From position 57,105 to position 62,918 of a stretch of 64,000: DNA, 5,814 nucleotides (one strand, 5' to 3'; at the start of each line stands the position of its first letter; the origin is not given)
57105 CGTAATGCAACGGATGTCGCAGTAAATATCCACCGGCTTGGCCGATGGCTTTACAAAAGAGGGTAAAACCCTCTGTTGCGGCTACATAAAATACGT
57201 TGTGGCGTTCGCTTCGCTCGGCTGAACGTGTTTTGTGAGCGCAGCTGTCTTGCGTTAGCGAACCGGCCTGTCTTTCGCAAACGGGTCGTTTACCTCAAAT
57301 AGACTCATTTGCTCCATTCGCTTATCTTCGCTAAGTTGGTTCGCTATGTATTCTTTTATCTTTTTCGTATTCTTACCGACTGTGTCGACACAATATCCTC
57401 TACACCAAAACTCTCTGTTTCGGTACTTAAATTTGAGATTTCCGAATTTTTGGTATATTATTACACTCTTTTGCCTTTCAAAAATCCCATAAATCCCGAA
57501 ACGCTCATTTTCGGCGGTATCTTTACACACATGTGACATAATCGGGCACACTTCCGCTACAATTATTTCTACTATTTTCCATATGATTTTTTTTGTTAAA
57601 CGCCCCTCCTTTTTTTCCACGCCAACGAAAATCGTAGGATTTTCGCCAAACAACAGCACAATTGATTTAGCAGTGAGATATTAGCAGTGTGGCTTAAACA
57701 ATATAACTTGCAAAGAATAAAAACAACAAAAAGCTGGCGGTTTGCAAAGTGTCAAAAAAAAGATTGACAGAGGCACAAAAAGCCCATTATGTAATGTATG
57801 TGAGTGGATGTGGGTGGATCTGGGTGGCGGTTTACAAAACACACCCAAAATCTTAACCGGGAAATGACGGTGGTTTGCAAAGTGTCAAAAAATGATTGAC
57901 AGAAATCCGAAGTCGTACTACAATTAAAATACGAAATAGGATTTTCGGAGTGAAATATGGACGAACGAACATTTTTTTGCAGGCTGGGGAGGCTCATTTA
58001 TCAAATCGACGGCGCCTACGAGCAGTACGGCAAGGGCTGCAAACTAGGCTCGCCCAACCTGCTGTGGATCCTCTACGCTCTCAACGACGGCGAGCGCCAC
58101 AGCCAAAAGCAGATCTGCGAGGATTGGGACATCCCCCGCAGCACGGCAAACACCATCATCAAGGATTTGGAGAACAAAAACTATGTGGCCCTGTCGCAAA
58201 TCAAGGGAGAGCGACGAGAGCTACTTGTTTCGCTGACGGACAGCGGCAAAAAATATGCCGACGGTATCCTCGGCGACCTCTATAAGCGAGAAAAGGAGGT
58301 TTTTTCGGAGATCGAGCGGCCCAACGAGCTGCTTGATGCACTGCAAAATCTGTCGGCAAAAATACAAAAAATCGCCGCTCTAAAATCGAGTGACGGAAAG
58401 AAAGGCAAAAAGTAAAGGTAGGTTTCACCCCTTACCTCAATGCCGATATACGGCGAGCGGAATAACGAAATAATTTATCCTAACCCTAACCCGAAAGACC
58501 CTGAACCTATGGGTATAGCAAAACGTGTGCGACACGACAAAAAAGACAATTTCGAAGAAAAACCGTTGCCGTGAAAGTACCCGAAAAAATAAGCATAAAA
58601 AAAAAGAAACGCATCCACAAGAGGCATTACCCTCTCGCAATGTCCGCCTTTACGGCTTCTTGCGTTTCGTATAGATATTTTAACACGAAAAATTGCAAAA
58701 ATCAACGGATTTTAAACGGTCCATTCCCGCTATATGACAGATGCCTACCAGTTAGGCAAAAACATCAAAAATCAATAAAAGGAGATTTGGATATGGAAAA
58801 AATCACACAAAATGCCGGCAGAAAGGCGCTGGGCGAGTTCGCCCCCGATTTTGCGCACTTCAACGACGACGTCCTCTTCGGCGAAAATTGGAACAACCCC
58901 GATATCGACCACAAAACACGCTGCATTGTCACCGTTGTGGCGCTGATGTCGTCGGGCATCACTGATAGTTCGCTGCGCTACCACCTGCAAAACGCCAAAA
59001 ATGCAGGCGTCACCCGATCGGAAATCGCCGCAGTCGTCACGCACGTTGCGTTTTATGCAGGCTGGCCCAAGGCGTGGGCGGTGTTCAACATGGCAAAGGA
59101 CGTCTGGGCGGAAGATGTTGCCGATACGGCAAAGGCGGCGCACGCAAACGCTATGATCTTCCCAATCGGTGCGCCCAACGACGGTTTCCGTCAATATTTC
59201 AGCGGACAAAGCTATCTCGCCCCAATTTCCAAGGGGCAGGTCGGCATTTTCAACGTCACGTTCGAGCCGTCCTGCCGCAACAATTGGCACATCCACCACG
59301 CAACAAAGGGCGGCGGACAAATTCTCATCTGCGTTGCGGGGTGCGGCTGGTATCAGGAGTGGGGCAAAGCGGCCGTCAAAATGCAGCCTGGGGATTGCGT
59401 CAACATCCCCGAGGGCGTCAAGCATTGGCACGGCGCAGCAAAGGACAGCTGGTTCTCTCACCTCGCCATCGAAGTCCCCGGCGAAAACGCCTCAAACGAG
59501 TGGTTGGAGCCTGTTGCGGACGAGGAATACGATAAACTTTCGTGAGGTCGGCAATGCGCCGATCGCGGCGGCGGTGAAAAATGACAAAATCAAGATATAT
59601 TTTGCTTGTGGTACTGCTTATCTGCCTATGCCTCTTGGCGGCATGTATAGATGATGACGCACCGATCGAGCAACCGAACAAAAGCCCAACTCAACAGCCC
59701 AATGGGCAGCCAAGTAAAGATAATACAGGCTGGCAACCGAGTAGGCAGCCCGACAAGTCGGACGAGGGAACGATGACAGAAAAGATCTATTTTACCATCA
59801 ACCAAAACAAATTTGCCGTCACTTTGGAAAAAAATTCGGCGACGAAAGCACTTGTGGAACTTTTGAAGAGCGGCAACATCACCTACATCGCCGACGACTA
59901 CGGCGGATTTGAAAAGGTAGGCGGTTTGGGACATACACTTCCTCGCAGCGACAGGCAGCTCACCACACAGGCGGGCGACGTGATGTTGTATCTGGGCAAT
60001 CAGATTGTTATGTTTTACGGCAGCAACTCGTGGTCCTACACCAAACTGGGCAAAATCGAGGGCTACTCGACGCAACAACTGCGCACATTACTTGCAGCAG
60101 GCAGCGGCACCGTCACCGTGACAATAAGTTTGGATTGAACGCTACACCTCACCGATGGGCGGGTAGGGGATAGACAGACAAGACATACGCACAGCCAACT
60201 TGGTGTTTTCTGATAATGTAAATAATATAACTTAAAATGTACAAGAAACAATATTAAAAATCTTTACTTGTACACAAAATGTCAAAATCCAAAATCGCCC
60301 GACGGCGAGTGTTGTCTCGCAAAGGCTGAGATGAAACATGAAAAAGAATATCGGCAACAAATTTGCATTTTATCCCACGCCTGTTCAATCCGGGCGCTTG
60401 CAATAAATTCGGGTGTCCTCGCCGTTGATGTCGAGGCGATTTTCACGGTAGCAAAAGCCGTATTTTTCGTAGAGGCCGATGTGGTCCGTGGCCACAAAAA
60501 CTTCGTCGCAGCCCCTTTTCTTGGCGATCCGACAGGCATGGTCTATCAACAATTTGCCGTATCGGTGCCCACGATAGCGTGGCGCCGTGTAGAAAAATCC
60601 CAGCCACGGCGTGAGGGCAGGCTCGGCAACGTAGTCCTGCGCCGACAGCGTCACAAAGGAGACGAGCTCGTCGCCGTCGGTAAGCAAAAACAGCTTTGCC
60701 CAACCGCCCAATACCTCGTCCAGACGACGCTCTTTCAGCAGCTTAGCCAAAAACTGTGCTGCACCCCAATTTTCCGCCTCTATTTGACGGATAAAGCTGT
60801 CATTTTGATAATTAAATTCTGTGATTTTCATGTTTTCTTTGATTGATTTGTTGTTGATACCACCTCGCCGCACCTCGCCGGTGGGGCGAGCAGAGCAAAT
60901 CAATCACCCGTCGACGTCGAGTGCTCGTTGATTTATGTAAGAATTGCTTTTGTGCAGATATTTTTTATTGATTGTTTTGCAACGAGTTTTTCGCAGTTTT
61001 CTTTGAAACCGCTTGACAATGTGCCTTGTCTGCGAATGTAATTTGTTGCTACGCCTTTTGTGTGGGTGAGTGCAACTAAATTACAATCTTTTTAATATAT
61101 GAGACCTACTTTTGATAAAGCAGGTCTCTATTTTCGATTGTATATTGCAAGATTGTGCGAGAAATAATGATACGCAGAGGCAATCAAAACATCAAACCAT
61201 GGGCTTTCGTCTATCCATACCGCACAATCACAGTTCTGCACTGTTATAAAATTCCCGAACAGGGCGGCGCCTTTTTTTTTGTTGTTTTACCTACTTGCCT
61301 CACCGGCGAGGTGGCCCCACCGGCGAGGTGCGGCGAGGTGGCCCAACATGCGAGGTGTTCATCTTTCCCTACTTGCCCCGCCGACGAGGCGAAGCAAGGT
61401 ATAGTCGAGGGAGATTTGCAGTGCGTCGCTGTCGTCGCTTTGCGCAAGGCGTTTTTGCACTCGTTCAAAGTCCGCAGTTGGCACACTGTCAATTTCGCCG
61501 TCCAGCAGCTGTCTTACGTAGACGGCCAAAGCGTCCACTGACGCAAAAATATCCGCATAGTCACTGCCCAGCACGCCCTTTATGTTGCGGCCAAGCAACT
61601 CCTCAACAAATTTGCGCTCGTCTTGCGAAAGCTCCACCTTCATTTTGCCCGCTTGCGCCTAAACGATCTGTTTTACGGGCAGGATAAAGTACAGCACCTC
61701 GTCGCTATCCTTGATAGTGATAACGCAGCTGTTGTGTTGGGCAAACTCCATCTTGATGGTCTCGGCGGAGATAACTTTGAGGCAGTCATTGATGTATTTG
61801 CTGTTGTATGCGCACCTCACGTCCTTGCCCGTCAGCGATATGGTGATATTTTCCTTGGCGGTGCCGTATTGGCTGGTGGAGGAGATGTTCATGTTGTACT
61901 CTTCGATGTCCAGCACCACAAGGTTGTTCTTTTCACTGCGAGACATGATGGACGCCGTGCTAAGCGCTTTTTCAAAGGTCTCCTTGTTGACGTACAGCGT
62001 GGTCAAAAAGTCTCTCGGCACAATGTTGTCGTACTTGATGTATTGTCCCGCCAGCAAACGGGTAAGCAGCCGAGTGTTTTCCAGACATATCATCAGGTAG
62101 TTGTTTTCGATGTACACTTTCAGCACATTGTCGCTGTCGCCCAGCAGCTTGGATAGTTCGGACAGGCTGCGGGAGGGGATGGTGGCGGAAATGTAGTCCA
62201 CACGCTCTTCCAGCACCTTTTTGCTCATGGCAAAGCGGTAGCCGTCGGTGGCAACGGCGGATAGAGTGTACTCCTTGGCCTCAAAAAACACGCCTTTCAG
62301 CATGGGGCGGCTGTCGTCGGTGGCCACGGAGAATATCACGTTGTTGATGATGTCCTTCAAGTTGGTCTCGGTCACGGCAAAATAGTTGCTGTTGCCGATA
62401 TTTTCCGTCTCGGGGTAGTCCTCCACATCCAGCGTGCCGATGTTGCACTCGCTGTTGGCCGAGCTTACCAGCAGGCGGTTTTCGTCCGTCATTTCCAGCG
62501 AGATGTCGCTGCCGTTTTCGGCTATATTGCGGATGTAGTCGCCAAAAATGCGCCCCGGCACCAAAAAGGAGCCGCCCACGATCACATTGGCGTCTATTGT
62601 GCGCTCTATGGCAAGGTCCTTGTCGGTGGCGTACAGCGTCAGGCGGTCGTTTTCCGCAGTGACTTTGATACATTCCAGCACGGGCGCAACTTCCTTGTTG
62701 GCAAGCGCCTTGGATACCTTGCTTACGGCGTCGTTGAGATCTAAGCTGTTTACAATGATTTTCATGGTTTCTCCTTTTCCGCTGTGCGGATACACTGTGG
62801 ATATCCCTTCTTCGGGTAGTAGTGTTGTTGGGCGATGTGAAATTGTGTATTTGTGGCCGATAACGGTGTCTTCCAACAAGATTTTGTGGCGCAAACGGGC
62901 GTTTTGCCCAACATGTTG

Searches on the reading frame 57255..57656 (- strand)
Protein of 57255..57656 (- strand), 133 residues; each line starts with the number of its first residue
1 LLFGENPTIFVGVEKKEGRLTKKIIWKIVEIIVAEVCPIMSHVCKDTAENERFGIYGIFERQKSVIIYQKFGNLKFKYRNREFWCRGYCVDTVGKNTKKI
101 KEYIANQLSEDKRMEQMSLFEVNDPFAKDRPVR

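Call 80: search_protein_families(library=pfam, proteins=[window:57255-57656:-], max_evalue=0.01)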
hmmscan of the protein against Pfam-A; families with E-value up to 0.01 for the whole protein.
window:57255-57656:- (133 aa): 1 family
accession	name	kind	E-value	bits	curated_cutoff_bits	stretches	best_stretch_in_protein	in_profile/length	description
PF01797.21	Y1_Tnp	-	2.6e-08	34.4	23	1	62-107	75-121/121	Transposase IS200 like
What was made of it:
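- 57255..57659 (-): IS200-type Y1 transposase fragment. Pfam Y1_Tnp; only profile positions 75-121 are matched (call 80)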

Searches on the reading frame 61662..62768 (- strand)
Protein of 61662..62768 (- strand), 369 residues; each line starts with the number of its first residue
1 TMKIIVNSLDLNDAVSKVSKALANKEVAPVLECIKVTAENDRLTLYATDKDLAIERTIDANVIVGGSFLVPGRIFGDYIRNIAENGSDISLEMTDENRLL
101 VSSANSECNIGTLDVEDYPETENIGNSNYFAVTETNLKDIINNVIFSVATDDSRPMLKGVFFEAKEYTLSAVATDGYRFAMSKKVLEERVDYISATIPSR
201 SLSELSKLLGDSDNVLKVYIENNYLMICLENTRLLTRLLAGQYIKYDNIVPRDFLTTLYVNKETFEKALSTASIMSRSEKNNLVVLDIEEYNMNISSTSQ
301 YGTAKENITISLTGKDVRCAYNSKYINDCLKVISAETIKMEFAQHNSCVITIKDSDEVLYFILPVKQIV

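Call 89: search_protein_families(library=pfam, proteins=[window:61662-62768:-], max_evalue=0.00001)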
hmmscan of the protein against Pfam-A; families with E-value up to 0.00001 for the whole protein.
window:61662-62768:- (369 aa): 3 families
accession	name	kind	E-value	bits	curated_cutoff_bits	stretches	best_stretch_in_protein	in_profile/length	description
PF00712.24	DNA_pol3_beta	-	3.4e-34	118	24.4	1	2-120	1-118/120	DNA polymerase III beta subunit, N-terminal domain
PF02767.21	DNA_pol3_beta_2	-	6.5e-32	110.7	27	1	132-243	2-114/116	DNA polymerase III beta subunit, central domain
PF02768.20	DNA_pol3_beta_3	-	8.2e-20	71.3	27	1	249-365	3-120/121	DNA polymerase III beta subunit, C-terminal domain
